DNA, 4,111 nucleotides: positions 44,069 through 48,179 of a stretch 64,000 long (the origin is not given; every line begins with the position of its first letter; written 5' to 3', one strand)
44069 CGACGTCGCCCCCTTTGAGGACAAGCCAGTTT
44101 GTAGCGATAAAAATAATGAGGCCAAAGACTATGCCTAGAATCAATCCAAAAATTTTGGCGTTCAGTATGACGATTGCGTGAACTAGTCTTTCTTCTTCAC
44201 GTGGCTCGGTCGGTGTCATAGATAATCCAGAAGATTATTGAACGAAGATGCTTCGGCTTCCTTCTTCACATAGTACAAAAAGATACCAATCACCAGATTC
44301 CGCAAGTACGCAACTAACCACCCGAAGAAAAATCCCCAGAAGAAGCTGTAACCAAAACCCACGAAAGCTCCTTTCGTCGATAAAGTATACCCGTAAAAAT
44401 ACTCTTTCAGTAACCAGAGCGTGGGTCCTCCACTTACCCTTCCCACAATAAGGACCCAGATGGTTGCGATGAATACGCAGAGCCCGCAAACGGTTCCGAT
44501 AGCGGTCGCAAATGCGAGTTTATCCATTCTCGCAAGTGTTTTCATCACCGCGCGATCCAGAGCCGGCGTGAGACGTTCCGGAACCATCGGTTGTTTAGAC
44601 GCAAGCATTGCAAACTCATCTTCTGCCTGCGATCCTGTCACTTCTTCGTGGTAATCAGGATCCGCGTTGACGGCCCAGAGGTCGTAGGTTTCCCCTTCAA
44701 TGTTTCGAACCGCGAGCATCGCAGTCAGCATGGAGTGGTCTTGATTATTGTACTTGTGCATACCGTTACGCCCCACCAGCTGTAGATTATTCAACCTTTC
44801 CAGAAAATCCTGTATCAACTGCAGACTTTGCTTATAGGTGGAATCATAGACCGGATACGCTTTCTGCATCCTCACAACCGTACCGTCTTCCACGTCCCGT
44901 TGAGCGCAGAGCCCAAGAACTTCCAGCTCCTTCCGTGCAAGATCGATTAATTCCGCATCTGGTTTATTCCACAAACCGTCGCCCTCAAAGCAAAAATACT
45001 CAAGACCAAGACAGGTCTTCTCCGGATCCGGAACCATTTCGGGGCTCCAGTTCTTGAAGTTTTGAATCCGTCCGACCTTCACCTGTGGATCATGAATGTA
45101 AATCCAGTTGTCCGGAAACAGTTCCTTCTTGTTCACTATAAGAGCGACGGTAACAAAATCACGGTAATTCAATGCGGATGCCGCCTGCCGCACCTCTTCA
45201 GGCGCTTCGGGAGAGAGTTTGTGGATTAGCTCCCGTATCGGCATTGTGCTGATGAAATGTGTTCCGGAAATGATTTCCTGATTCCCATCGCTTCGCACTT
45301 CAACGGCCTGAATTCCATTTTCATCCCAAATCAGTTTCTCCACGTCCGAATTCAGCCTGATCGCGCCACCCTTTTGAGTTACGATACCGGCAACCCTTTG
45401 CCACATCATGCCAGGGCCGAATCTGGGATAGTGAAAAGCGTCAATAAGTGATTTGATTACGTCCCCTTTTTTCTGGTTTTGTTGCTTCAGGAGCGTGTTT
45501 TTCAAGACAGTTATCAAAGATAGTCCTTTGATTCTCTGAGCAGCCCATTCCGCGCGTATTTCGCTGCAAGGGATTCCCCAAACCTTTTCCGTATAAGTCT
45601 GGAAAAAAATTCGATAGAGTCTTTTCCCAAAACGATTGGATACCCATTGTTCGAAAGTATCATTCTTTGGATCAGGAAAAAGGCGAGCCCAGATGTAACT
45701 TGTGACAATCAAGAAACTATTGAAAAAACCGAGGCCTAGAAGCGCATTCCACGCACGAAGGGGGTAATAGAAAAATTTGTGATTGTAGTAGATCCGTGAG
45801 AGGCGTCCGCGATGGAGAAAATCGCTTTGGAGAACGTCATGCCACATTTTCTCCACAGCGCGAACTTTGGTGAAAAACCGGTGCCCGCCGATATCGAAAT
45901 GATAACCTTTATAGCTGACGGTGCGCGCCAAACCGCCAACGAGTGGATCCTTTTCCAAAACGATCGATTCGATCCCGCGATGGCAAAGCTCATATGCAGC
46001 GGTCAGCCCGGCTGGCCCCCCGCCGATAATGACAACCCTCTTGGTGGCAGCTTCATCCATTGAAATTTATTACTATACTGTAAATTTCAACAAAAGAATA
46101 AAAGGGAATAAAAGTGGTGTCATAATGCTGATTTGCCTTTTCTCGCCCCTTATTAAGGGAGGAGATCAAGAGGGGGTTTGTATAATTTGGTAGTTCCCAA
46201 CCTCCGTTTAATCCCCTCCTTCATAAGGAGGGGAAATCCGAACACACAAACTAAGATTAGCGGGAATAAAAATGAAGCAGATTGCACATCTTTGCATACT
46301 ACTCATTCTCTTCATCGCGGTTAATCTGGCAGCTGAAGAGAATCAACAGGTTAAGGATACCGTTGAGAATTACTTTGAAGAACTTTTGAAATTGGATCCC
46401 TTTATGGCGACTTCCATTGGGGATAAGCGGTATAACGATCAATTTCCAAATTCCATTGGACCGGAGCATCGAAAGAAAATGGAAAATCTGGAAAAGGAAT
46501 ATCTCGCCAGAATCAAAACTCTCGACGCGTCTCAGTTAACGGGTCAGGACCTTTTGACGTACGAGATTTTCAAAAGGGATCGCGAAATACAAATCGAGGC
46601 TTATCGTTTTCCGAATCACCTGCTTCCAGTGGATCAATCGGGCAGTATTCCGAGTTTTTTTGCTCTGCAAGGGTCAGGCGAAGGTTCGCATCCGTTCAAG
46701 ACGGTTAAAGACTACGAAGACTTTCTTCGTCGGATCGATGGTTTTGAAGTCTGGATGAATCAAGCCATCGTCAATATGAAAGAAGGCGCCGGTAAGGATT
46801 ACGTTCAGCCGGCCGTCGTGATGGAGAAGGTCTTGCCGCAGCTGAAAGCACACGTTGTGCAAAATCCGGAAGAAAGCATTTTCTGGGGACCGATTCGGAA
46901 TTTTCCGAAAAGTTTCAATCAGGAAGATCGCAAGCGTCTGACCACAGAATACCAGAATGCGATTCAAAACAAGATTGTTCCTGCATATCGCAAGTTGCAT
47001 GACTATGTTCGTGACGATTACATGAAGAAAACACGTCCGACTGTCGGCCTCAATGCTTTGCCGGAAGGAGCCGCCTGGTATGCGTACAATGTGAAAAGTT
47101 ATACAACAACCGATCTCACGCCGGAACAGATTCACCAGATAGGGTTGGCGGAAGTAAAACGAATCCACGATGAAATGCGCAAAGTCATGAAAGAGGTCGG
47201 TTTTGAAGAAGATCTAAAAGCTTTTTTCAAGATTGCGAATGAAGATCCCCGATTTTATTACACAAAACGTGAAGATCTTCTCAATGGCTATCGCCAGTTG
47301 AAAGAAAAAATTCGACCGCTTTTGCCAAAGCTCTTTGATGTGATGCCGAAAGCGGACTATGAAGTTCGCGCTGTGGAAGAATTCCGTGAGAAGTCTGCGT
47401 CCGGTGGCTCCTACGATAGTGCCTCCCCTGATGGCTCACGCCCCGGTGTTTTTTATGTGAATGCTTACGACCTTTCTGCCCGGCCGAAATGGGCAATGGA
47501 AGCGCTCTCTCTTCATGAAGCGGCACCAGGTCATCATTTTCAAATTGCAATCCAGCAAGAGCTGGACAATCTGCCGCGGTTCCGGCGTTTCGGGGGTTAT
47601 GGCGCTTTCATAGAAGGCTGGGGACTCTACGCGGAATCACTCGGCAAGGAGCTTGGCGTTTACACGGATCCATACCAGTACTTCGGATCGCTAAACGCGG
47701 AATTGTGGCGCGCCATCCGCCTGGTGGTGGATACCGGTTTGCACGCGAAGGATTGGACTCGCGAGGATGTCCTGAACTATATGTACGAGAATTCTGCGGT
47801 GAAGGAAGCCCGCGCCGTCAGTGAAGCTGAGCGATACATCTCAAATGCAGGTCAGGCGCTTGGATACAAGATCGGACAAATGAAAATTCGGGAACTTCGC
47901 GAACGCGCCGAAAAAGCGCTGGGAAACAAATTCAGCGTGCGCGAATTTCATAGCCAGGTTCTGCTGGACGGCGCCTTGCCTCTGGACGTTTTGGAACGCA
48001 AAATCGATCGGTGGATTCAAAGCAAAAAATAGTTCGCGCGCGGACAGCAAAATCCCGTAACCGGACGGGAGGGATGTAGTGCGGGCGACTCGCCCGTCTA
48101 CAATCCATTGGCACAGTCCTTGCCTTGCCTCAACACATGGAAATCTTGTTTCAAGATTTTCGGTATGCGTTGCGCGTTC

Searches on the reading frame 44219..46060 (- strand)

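Call 83: search_protein_families(library=pfam, proteins=[window:44219-46060:-], max_evalue=0.00001)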
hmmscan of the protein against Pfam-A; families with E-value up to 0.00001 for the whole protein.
window:44219-46060:- (614 aa): 6 families
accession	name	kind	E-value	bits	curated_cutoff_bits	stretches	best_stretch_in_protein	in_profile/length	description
PF01593.30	Amino_oxidase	-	3.5e-22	79.8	19.8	1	17-430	2-417/443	Flavin containing amine oxidoreductase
PF13450.12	NAD_binding_8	-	3e-14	53.5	21.9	1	11-74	1-66/68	NAD(P)-binding Rossmann-like domain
PF01266.30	DAO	-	9.4e-09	35.7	27.9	1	8-43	1-36/353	FAD dependent oxidoreductase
PF12831.13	FAD_oxidored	-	5e-07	29.8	27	0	9-45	2-38/416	FAD dependent oxidoreductase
PF01494.25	FAD_binding_3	-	6.3e-07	29.4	22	1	8-38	3-33/349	FAD binding domain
PF00890.30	FAD_binding_2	-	1.3e-06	28.3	20.4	1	9-45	2-37/414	FAD binding domain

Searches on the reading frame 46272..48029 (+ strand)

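Call 83: search_protein_families(library=pfam, proteins=[window:46272-48029:+], max_evalue=0.00001)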
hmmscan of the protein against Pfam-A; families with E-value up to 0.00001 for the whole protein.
window:46272-48029:+ (586 aa): 1 family
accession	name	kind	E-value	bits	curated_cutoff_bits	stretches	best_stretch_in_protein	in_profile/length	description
PF05960.17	DUF885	-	1.8e-177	592.6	32.4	1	43-578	1-532/532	Bacterial protein of unknown function (DUF885)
